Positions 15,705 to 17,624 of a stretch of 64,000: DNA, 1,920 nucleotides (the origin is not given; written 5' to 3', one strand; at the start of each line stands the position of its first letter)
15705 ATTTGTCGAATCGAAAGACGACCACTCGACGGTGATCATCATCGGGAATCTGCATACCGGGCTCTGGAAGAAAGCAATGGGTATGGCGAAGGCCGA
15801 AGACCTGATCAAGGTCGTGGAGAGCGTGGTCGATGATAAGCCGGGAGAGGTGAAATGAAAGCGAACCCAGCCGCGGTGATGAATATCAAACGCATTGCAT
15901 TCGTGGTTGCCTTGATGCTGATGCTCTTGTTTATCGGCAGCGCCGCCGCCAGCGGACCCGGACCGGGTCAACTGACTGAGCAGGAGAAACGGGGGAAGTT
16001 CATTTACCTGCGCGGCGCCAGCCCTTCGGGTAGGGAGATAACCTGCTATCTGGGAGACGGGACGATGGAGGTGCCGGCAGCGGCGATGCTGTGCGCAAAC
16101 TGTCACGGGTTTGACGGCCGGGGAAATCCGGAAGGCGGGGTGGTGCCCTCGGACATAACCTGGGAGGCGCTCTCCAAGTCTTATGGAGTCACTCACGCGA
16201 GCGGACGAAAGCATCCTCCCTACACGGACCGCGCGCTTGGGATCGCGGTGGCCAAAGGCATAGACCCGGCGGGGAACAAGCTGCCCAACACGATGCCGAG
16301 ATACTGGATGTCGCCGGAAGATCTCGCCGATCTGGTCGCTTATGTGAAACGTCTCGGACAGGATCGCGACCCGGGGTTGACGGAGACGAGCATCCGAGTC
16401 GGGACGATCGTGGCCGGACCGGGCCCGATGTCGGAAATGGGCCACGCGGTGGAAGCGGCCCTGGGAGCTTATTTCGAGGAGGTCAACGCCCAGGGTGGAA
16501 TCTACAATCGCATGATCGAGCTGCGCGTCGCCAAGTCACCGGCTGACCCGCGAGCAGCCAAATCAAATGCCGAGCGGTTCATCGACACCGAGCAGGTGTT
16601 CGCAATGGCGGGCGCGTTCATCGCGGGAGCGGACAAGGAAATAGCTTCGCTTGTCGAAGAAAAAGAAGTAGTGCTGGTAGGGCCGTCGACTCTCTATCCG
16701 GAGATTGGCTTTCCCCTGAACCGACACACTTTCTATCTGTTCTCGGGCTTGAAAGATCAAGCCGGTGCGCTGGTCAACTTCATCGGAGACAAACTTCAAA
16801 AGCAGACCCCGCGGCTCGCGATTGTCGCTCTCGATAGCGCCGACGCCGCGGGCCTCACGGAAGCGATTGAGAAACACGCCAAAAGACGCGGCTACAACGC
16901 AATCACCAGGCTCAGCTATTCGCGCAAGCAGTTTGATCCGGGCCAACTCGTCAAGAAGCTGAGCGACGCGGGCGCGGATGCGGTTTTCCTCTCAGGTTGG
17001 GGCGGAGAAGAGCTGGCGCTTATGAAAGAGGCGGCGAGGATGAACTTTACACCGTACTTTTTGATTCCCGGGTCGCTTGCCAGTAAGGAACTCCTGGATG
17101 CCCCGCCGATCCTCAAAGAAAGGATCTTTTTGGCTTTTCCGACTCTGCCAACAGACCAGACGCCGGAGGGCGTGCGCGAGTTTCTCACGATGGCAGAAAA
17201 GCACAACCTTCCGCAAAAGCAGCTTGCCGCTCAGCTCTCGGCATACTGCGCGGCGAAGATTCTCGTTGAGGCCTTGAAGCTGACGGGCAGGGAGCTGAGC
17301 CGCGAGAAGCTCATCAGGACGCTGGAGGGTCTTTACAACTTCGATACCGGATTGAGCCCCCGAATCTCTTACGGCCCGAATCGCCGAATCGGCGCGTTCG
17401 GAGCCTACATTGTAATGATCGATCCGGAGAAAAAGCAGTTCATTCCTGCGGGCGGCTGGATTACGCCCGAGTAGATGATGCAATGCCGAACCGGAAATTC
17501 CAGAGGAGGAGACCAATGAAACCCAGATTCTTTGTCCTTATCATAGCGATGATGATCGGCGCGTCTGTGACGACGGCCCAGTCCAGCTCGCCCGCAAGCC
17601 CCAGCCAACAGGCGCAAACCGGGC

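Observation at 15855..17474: Cytochrome c fused to a LivK-like periplasmic substrate-binding protein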

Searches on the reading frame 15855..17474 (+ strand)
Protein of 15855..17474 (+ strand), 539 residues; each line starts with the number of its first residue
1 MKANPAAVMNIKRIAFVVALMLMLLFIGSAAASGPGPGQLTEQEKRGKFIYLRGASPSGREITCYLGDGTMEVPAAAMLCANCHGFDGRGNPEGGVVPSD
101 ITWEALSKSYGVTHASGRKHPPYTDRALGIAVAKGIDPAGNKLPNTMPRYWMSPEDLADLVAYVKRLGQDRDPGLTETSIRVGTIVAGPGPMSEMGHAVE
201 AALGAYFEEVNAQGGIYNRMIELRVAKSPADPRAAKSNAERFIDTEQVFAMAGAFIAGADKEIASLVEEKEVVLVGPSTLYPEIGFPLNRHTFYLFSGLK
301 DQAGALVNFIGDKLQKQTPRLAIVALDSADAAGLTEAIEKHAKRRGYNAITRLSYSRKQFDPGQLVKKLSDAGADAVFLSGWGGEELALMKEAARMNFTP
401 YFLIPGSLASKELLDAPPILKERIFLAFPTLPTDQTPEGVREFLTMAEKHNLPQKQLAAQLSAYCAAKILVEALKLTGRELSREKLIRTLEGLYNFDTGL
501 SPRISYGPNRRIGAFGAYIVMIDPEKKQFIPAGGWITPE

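Call 9: search_protein_families(library=pfam, proteins=[window:15855-17474:+], max_evalue=0.01)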
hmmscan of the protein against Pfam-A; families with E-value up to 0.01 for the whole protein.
window:15855-17474:+ (539 aa): 4 families
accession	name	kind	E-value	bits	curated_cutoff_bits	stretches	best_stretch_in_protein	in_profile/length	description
PF13458.12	Peripla_BP_6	-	6.7e-43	148.1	31.7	1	179-523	1-339/343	Periplasmic binding protein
PF13433.12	Peripla_BP_5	-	4.6e-14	52.7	27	1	180-480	1-297/363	Periplasmic binding protein domain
PF00034.26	Cytochrom_C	-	5.7e-08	34.4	21.3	1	78-167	10-89/90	Cytochrome c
PF13442.11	Cytochrome_CBB3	-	0.0013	19.4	27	1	79-164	13-68/68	Cytochrome C oxidase, cbb3-type, subunit III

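Call 10: search_protein_families(library=ncbifam, proteins=[window:15855-17474:+], max_evalue=0.01)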
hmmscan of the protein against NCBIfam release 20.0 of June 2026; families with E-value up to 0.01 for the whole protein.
window:15855-17474:+ (539 aa): 3 families
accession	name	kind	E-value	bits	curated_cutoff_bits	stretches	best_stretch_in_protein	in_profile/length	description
NF011933.0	PRK15404.1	subfamily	1.4e-15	57.3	477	1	178-491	25-331/370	high-affinity branched-chain amino acid ABC transporter substrate-binding protein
TIGR03407.1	urea_ABC_UrtA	exception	1.7e-06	27.2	492.75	1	180-399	1-217/361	urea ABC transporter substrate-binding protein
TIGR03669.1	urea_ABC_arch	equivalog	0.0015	17.6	494.8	1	186-315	7-133/375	urea ABC transporter substrate-binding protein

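Call 13: find_homologous_proteins(query=window:15855-17474:+)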
Query window:15855-17474:+ (539 aa): 1406 proteins with E <= 0.001 among 8000 candidates; the best 120 are listed.
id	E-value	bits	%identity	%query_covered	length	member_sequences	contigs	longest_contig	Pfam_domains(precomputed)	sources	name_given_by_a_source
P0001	0.0e+0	1163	96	100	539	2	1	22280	PF13433.13,PF13458.13,PF00034.27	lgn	-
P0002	1.1e-291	986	79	100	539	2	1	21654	PF01094.35,PF13433.13,PF13458.13,PF00034.27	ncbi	ncbi:MAG: ABC transporter substrate-binding protein [Blastocatellia bacterium]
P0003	2.2e-287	972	79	100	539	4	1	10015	PF01094.35,PF13433.13,PF13458.13,PF00034.27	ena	-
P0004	2.8e-287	972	79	99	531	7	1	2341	PF13433.13,PF13458.13,PF00034.27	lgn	-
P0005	4.2e-285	965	78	99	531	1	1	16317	PF01094.35,PF13433.13,PF13458.13,PF00034.27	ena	-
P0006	1.6e-283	959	77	100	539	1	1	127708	PF01094.35,PF13433.13,PF13458.13,PF00034.27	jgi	-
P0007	2.3e-282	956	78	99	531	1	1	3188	PF01094.35,PF13433.13,PF13458.13,PF00034.27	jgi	jgi:ABC-type branched-subunit amino acid transport system substrate-binding protein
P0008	9.4e-277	937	77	99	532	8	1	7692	PF01094.35,PF13433.13,PF13458.13,PF00034.27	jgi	-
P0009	8.3e-275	931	75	99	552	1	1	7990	PF13433.13,PF13458.13,PF00034.27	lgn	-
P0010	1.7e-273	926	75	99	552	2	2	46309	PF13433.13,PF13458.13,PF00034.27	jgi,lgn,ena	-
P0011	7.8e-262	888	73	99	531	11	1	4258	PF01094.35,PF13433.13,PF13458.13,PF00034.27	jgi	-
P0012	8.0e-251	852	69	99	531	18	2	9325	PF13433.13,PF13458.13,PF00034.27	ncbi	-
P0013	2.2e-246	837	68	99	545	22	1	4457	PF01094.35,PF13433.13,PF13458.13,PF00034.27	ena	-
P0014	2.4e-242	824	67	99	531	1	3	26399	PF13433.13,PF13458.13,PF00034.27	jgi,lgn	jgi:ABC-type branched-subunit amino acid transport system substrate-binding protein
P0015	1.3e-241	821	69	96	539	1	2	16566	PF13433.13,PF13458.13,PF00034.27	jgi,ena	-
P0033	9.0e-186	637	57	93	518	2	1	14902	PF13433.13,PF13458.13,PF00034.27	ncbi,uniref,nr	ncbi:MAG: ABC transporter substrate-binding protein [Candidatus Tectomicrobia bacterium]|uniref:ABC 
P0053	8.2e-182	624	53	98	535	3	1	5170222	PF01094.35,PF13433.13,PF13458.13,PF00034.27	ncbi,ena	-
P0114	6.5e-175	601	52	98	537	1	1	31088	PF13458.13,PF00034.27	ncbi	ncbi:MAG: ABC transporter substrate-binding protein [Gammaproteobacteria bacterium]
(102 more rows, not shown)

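Call 14: find_encoding_contigs(protein=P0053, flank=10000, max_places=2)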
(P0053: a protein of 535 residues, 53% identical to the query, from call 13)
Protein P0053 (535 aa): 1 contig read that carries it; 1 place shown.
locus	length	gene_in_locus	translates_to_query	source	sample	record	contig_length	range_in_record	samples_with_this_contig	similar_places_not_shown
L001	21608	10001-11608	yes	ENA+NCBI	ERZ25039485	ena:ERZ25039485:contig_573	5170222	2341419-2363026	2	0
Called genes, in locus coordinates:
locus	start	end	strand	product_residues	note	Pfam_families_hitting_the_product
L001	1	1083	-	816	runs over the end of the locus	PF03169:OPT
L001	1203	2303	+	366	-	PF08240:ADH_N, PF16912:Glu_dehyd_C, PF00107:ADH_zinc_N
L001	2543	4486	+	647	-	PF00486:Trans_reg_C, PF13181:TPR_8 (faint), PF00515:TPR_1 (faint), PF07719:TPR_2 (faint), PF13414:TPR_11 (faint), PF13428:TPR_14 (faint), PF13432:TPR_16 (faint), PF14559:TPR_19 (faint), +3 more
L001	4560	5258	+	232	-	-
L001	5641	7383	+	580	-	PF21783:YNCE (weak), PF22494:choice_anch_I (faint), PF23414:Beta-prop_EML_2 (faint), PF25174:Beta-prop_THOC3 (faint), PF02239:Cytochrom_D1, PF10282:Lactonase (faint)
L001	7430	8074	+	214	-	PF02630:SCO1-SenC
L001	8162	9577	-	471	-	PF10137:CAP12-PCTIR_TIR, PF10017:Methyltransf_33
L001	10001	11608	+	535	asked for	PF00034:Cytochrom_C, PF13433:Peripla_BP_5, PF13458:Peripla_BP_6, PF01094:ANF_receptor (weak)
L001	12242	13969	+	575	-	PF06537:DHOR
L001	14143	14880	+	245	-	-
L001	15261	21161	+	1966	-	-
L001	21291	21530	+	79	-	-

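Call 15: find_encoding_contigs(protein=P0114, flank=10000, max_places=2)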
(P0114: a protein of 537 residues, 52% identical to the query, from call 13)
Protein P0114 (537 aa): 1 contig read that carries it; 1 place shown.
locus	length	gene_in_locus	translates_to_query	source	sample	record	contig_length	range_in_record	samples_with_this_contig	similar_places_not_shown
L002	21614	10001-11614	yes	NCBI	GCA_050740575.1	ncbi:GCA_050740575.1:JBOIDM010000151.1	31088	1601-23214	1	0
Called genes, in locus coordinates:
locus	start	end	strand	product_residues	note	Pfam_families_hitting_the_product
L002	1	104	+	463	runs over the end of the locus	PF22148:Fervidolysin_NPro-like, PF00082:Peptidase_S8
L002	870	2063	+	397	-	PF01734:Patatin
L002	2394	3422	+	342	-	PF01965:DJ-1_PfpI, PF00165:HTH_AraC (weak), PF12833:HTH_18, PF00165:HTH_AraC (weak)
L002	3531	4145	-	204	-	PF01625:PMSR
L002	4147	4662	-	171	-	PF01641:SelR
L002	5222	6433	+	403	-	PF02771:Acyl-CoA_dh_N, PF02770:Acyl-CoA_dh_M, PF00441:Acyl-CoA_dh_1, PF08028:Acyl-CoA_dh_2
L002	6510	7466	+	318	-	PF13531:SBP_bac_11, PF01547:SBP_bac_1 (faint)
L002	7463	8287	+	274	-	PF00528:BPD_transp_1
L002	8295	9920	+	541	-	PF00005:ABC_tran, PF13304:AAA_21 (faint), PF01451:LMWPc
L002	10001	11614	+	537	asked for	PF00034:Cytochrom_C (weak), PF13458:Peripla_BP_6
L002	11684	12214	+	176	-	PF02630:SCO1-SenC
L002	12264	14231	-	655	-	PF02239:Cytochrom_D1, PF21783:YNCE (faint), PF22494:choice_anch_I (faint), PF25174:Beta-prop_THOC3, PF10282:Lactonase (weak)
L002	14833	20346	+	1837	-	-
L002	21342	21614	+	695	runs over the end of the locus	-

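Call 16: find_encoding_contigs(protein=P0033, flank=10000, max_places=2)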
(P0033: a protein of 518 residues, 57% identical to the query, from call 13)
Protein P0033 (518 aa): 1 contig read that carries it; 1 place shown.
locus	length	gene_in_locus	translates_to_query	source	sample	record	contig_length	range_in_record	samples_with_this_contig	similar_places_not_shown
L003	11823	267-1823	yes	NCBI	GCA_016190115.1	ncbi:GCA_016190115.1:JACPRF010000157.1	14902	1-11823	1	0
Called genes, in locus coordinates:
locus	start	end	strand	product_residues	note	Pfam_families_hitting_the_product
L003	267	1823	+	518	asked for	PF00034:Cytochrom_C (weak), PF13433:Peripla_BP_5, PF13458:Peripla_BP_6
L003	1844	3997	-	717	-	PF00072:Response_reg, PF00989:PAS, PF08447:PAS_3 (weak), PF08448:PAS_4, PF13426:PAS_9, PF00512:HisKA (weak), PF02518:HATPase_c, PF00072:Response_reg, +1 more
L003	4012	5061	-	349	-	PF00072:Response_reg, PF01339:CheB_methylest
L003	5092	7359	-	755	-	PF01627:Hpt, PF02518:HATPase_c, PF01584:CheW, PF00072:Response_reg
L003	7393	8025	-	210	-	PF01584:CheW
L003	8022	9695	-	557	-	PF01739:CheR, PF00515:TPR_1 (faint), PF07719:TPR_2 (faint), PF07721:TPR_4 (faint), PF13432:TPR_16, PF14559:TPR_19, PF12895:ANAPC3 (weak), PF13414:TPR_11, +7 more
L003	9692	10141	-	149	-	PF01584:CheW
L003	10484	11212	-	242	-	PF13715:CarbopepD_reg_2 (faint), PF14686:fn3_3 (weak), PF13620:CarboxypepD_reg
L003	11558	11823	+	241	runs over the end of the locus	PF07722:Peptidase_C26, PF00117:GATase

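Call 21: search_solved_structures(query=window:15855-17474:+, max_evalue=0.01)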
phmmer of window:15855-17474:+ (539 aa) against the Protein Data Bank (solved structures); distinct sequences matched with E-value up to 0.01: 22.
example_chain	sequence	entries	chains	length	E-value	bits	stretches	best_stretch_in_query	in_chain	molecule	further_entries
4n03_A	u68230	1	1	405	3.7e-10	42.6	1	169-520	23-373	ABC-type branched-chain amino acid transport systems periplasmic component-like protein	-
2liv_A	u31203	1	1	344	1.5e-09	40.5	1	180-425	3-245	LEUCINE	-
4n0q_A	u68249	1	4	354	1.9e-09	40.2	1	179-392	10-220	Leu/Ile/Val-binding protein homolog 3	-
1z15_A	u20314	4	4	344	2.8e-09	39.6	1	180-425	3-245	Leu/Ile/Val-binding protein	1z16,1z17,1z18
3ip5_A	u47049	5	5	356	1.6e-08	37.1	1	182-490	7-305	ABC transporter, substrate binding protein (Amino acid)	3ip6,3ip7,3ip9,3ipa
4kv7_A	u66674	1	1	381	1.7e-08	37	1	180-528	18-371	Probable leucine/isoleucine/valine-binding protein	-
4q6w_A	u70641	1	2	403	3.1e-08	36.2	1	175-399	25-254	Putative leu/ile/val-binding protein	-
4mlc_A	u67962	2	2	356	4.8e-08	35.6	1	200-386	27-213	Extracellular ligand-binding receptor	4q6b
4mpt_A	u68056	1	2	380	4.9e-08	35.5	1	179-399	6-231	Putative leu/ile/val-binding protein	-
1usg_A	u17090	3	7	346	7.8e-08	34.9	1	180-480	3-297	LEUCINE-SPECIFIC BINDING PROTEIN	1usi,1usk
2lbp_A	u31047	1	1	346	1.4e-07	34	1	180-480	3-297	LEUCINE-BINDING PROTEIN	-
8z0g_A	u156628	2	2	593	1.4e-07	34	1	189-429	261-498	Leu/Ile/Val-binding protein,Leu/Ile/Val-binding protein,mNeonGreen | NeIle,Leu/Ile/Val-binding protein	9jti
3td9_A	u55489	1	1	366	1.5e-07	33.9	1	181-501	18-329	Branched chain amino acid ABC transporter, periplasmic amino acid-binding protein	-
3ipc_A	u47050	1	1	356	1.6e-07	33.9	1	182-490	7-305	ABC transporter, substrate binding protein (Amino acid)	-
8tg1_A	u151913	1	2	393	8e-06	28.2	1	175-447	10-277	Extracellular ligand-binding receptor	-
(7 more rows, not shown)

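Call 35: find_related_loci(query=A1, collection=genome_contigs, flank=10000)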
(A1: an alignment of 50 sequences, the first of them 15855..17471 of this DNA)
Query A1 (539 aa) in genome_contigs; peptide patterns used: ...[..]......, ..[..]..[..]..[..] (x = any residue, [..] = any of these).
293 stretches matched a pattern; 270 encode a relative of the query (tblastn E <= 1e-3); the best 80 are kept; 80 distinct loci.
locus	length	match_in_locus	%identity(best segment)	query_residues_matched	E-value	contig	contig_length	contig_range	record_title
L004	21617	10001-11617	79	1-539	0e+0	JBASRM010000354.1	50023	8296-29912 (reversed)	MAG: Blastocatellia bacterium isolate MFD13521_ilm_asm_bin21 k127_60666, whole genome shotgun sequence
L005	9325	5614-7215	69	6-539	0e+0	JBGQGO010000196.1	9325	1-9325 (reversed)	MAG: Blastocatellia bacterium isolate OBJ2_061818_090_26 k141_967619_length_9325_cov_40.4551, whole genome shotgun seque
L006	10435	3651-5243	56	9-539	0e+0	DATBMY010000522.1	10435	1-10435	MAG TPA_asm: Blastocatellia bacterium isolate SMAG_U4010 k141_275352, whole genome shotgun sequence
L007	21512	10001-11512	55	33-536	0e+0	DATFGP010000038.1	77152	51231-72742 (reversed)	MAG TPA_asm: Pyrinomonadaceae bacterium isolate SMAG_U8666 k141_1713818, whole genome shotgun sequence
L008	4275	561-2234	54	11-536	0e+0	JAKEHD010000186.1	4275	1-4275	MAG: Blastocatellia bacterium isolate PMV_6.28 PMV_6.28.k101_293990, whole genome shotgun sequence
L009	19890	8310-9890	54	11-537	0e+0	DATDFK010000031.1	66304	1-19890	MAG TPA_asm: Pyrinomonadaceae bacterium isolate SMAG_U224 k141_1539695, whole genome shotgun sequence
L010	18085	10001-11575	54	11-536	0e+0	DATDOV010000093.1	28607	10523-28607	MAG TPA_asm: Blastocatellia bacterium isolate SMAG_U7903 k141_2087196, whole genome shotgun sequence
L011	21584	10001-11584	52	10-537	0e+0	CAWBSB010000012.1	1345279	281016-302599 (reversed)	MAG: uncultured Acidobacteriota bacterium isolate MFD01916.bin.1.29 genome assembly, contig: contig_4541, whole genome s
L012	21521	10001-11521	54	32-537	0e+0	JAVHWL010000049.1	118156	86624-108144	MAG: Acidobacteriota bacterium isolate BP_24 scaffold_4496633, whole genome shotgun sequence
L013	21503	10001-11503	55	40-536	0e+0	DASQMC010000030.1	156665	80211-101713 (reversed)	MAG TPA_asm: Pyrinomonadaceae bacterium isolate SMAG_U10738 k141_148886, whole genome shotgun sequence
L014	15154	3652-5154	54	40-536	0e+0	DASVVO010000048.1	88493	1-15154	MAG TPA_asm: Pyrinomonadaceae bacterium isolate SMAG_U3345 k141_11788, whole genome shotgun sequence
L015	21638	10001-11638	52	7-536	0e+0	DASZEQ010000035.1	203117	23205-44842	MAG TPA_asm: Pyrinomonadaceae bacterium isolate SMAG_U6498 k141_581903, whole genome shotgun sequence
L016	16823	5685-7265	53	11-536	0e+0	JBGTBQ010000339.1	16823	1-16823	MAG: Pyrinomonadaceae bacterium isolate JTS-RE10 k141_5511436, whole genome shotgun sequence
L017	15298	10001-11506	55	40-536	0e+0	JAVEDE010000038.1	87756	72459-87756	MAG: Pyrinomonadaceae bacterium isolate BP_17 scaffold_1623193, whole genome shotgun sequence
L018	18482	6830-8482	52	7-536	3e-180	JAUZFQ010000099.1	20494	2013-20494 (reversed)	MAG: Pyrinomonadaceae bacterium isolate BP_15 scaffold_3758835, whole genome shotgun sequence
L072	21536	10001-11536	53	28-536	3e-179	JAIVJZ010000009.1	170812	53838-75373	MAG: Acidobacteria bacterium isolate MAG9 MTG9_39, whole genome shotgun sequence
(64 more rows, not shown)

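Call 38: search_dna_similar(query=window:15855-17471:+, collection=plasmids, mode=protein, max_evalue=1e-10, max_rows=20)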
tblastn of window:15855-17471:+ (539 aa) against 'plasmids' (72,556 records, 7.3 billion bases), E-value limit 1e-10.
Records with a match: 212; places in all: 218; records where one place covers at least 80% of the query: 11.
Best place of each record, by identity: <60% 212.
By first word of the organism name: Ralstonia 114; Rhizobium 28; Pseudosulfitobacter 20; Sinorhizobium 9; Paraburkholderia 6; Shinella 6; Azospirillum 5; Cupriavidus 4; Variovorax 4; Sulfitobacter 4; and 11 more.
By predicted mobility (MOB-suite, as given by PLSDB): mobilizable 98; non-mobilizable 80; conjugative 34.
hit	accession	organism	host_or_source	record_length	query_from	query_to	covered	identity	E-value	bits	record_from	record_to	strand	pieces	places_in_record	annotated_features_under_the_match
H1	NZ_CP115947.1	Ralstonia solanacearum MolK2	Musa sp.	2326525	47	538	91%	24.4%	7e-21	104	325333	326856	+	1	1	record has no annotation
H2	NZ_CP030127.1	Indioceanicola profundi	sediment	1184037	46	487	82%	27.1%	2e-16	91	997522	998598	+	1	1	none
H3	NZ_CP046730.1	Ralstonia syzygii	tobacco,cell culture,leaf veins ...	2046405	47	538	91%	24.1%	6e-20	101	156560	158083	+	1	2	none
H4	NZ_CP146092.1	Ralstonia sp. RRA.1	-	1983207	47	538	91%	23.9%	5e-16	89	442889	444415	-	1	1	none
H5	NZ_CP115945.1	Ralstonia syzygii R24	Syzygium aromaticum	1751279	47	538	91%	23.8%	6e-21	104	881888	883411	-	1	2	none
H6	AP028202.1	Paraburkholderia largidicola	Physopelta gutta,midgut,Midgut crypts ...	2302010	47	538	91%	23.3%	1e-14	85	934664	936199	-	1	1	ABC transporter substrate-binding protein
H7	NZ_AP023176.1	Paraburkholderia largidicola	Physopelta gutta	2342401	47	538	91%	23.3%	1e-14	85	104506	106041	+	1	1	none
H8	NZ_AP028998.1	Paraburkholderia sp. 22B1P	-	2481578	47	538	91%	23.1%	1e-14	85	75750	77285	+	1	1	none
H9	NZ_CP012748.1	Paraburkholderia caribensis MBA4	soil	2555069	47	538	91%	23.0%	1e-15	88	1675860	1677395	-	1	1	none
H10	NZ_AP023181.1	Paraburkholderia sp. PGU19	Physopelta gutta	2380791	47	538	91%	23.0%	1e-14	85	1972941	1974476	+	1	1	none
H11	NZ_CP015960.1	Paraburkholderia caribensis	Mimosa,single cell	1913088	47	538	91%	22.3%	6e-15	86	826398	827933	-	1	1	none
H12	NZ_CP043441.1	Cupriavidus campinensis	cell culture,soil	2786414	160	514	66%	28.3%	2e-23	112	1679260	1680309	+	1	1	none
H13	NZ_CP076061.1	Cupriavidus sp. EM10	Pure-cultured cell,sewage water sludge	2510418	157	514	66%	27.5%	4e-23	111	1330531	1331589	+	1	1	none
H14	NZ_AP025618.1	Thermus thermophilus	-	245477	149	500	65%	26.4%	1e-14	85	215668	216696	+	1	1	ABC transporter substrate-binding protein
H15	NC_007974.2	Cupriavidus metallidurans CH34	-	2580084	157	514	66%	25.5%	9e-21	104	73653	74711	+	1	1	none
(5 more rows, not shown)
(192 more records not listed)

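Call 39: get_annotated_region(hit=H6, flank=12000)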
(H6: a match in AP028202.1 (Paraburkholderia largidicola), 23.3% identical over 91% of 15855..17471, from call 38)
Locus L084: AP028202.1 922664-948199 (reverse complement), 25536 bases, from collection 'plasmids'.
description: Paraburkholderia sp. F2 plasmid PPGUF2_p1 DNA, complete genome
organism: Paraburkholderia largidicola (NCBI taxid 3014751)
taxonomy: Bacteria; Pseudomonadota; Betaproteobacteria; Burkholderiales; Burkholderiaceae; Paraburkholderia; Paraburkholderia largidicola
host: -; source: Physopelta gutta,midgut,Midgut crypts of sting bug Physopelta gutta; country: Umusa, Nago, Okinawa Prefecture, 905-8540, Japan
typing (MOB-suite, as given by PLSDB): non-mobilizable
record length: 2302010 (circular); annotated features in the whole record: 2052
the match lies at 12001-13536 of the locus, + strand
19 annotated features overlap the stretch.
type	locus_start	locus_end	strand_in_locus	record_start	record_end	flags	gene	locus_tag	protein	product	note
CDS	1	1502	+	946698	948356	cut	-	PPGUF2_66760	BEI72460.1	hypothetical protein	-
CDS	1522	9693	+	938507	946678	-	-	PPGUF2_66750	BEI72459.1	hypothetical protein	-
CDS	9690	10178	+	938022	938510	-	-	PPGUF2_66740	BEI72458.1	hypothetical protein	-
CDS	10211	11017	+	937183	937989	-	-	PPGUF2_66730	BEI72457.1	hypothetical protein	-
CDS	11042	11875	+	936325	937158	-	-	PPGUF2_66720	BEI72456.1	hypothetical protein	-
CDS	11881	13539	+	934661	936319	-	-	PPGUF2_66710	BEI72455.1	ABC transporter substrate-binding protein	-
CDS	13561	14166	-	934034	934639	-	-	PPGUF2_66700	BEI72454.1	lytic transglycosylase domain-containing protein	-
CDS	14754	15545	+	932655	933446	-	-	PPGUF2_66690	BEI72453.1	response regulator transcription factor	-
CDS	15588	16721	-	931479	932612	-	-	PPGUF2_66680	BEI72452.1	hypothetical protein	-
CDS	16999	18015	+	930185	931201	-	-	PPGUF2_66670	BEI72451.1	hypothetical protein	-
CDS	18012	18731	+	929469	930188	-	-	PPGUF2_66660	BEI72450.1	response regulator transcription factor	-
CDS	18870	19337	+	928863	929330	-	gspG_3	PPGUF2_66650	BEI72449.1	type II secretion system major pseudopilin GspG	-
CDS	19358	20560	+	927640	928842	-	gspF_2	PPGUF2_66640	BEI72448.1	type II secretion system inner membrane protein GspF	-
CDS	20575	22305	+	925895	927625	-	-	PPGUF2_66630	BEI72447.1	GspE/PulE family protein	-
CDS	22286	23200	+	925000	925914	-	-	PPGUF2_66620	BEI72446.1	hypothetical protein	-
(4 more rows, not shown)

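Call 40: get_annotated_region(hit=H5, flank=12000)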
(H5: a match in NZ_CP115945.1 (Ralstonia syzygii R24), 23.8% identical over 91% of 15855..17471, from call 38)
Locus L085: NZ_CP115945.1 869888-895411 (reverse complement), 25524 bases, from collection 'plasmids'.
description: Ralstonia syzygii R24 plasmid pmega, complete sequence
organism: Ralstonia syzygii R24 (NCBI taxid 907261)
taxonomy: Bacteria; Pseudomonadota; Betaproteobacteria; Burkholderiales; Burkholderiaceae; Ralstonia; Ralstonia syzygii; Ralstonia syzygii R24
host: -; source: Syzygium aromaticum; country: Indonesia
typing (MOB-suite, as given by PLSDB): mobilizable; relaxase MOBP,MOBP
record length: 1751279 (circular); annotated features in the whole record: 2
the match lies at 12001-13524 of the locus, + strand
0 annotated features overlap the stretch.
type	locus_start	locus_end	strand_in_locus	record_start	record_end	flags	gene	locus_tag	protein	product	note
